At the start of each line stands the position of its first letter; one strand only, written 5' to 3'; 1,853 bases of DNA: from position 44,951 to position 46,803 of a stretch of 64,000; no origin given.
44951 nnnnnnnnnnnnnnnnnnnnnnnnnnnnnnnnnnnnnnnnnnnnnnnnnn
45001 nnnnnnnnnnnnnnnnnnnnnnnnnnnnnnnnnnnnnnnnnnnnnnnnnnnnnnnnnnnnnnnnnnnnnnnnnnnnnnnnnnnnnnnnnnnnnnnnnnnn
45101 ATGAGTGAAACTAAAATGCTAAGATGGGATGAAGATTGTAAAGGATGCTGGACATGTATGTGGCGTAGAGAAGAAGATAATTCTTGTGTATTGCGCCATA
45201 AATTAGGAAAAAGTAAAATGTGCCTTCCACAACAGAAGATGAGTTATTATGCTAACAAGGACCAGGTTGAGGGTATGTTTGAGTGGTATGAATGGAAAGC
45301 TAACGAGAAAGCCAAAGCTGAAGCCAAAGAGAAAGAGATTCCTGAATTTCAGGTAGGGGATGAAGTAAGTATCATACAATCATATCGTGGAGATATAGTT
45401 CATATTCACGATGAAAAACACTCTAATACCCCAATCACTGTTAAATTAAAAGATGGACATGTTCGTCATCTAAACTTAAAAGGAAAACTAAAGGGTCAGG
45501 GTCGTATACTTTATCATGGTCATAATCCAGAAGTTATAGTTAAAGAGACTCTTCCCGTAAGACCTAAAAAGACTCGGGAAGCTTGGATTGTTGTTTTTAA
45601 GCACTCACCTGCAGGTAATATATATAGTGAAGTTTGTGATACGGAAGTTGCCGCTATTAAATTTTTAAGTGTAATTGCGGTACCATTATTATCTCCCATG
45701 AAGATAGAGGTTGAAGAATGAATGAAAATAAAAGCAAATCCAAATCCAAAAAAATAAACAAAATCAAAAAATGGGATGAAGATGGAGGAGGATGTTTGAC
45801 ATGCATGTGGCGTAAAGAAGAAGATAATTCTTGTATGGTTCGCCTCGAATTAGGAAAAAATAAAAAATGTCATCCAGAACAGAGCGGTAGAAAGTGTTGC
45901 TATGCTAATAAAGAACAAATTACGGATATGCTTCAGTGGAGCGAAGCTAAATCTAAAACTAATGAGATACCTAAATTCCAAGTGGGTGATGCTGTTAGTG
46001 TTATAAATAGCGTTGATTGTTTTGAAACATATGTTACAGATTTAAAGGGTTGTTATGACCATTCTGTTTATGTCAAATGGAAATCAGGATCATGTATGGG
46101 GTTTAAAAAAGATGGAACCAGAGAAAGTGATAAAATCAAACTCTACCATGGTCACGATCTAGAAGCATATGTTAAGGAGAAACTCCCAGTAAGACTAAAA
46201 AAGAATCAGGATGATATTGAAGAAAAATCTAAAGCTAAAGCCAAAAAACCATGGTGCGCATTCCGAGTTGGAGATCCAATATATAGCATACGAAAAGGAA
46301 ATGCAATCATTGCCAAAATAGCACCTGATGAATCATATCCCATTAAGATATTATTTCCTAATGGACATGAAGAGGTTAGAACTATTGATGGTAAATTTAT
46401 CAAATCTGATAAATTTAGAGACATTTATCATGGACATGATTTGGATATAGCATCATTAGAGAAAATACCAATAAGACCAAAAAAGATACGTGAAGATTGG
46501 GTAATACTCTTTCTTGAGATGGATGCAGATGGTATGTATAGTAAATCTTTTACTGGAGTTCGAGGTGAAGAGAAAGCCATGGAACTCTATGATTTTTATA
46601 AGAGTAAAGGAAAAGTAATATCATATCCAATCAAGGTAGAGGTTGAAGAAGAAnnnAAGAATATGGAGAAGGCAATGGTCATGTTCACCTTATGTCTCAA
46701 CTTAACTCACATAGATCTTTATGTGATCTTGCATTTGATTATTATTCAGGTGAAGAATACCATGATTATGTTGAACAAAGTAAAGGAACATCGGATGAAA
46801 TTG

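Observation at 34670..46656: Eight-member paralog family of Cys-rich proteins with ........(E/D)xML(E/Q)W and (F/Y)HGHDL(E/K)V motifs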

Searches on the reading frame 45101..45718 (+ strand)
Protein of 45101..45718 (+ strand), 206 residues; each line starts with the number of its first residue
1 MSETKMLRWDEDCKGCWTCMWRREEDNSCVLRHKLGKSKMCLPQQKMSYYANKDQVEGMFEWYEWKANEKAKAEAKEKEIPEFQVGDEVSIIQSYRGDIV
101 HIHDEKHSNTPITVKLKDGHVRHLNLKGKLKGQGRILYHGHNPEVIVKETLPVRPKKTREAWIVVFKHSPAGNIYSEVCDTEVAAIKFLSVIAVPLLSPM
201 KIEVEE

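Call 6: search_protein_families(library=pfam, proteins=[window:45101-45718:+], max_evalue=1)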
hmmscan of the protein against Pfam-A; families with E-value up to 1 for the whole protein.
window:45101-45718:+ (206 aa): 4 families
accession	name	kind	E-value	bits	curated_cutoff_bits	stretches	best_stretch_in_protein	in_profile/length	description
PF23634.1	PH_CERLI1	-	0.013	15.8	27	1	37-80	6-49/111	CERLI1-like PH domain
PF23674.1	RYYR-CCHC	-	0.037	14.4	27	1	104-148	6-50/79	RYYR-CCHC domain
PF02211.21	NHase_beta_C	-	0.083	13.8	27.7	1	75-124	4-45/98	Nitrile hydratase beta subunit, C-terminal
PF02699.20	YajC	-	0.15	12.4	28.2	1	70-117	22-64/78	Preprotein translocase subunit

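Call 7: search_protein_families(library=phrogs, proteins=[window:45101-45718:+], max_evalue=1)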
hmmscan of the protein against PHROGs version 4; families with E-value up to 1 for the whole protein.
window:45101-45718:+ (206 aa): 0 families

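Call 55: search_protein_families(library=ncbifam, proteins=[window:45101-45718:+], max_evalue=0.1)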
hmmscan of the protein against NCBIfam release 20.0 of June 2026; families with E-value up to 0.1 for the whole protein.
window:45101-45718:+ (206 aa): 0 families

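Call 79: search_protein_families(library=padloc, proteins=[window:45101-45718:+], max_evalue=0.1)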
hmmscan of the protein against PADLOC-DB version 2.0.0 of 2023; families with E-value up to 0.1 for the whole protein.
window:45101-45718:+ (206 aa): 0 families

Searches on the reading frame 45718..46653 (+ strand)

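Call 6: search_protein_families(library=pfam, proteins=[window:45718-46653:+], max_evalue=1)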
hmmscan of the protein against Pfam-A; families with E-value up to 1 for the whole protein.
window:45718-46653:+ (312 aa): 0 families

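Call 7: search_protein_families(library=phrogs, proteins=[window:45718-46653:+], max_evalue=1)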
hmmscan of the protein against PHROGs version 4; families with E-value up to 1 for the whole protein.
window:45718-46653:+ (312 aa): 3 families
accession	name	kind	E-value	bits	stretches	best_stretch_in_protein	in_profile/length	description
phrog_29087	-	unknown function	0.008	17.1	1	80-137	3-59/171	-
phrog_32254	-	unknown function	0.18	12.8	0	170-195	48-73/131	-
phrog_19472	-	unknown function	0.41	11.2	1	125-174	26-74/184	-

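Call 55: search_protein_families(library=ncbifam, proteins=[window:45718-46653:+], max_evalue=0.1)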
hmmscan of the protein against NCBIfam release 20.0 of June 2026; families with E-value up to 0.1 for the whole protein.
window:45718-46653:+ (312 aa): 0 families

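Call 79: search_protein_families(library=padloc, proteins=[window:45718-46653:+], max_evalue=0.1)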
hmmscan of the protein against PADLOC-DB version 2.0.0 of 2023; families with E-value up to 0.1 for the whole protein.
window:45718-46653:+ (312 aa): 0 families
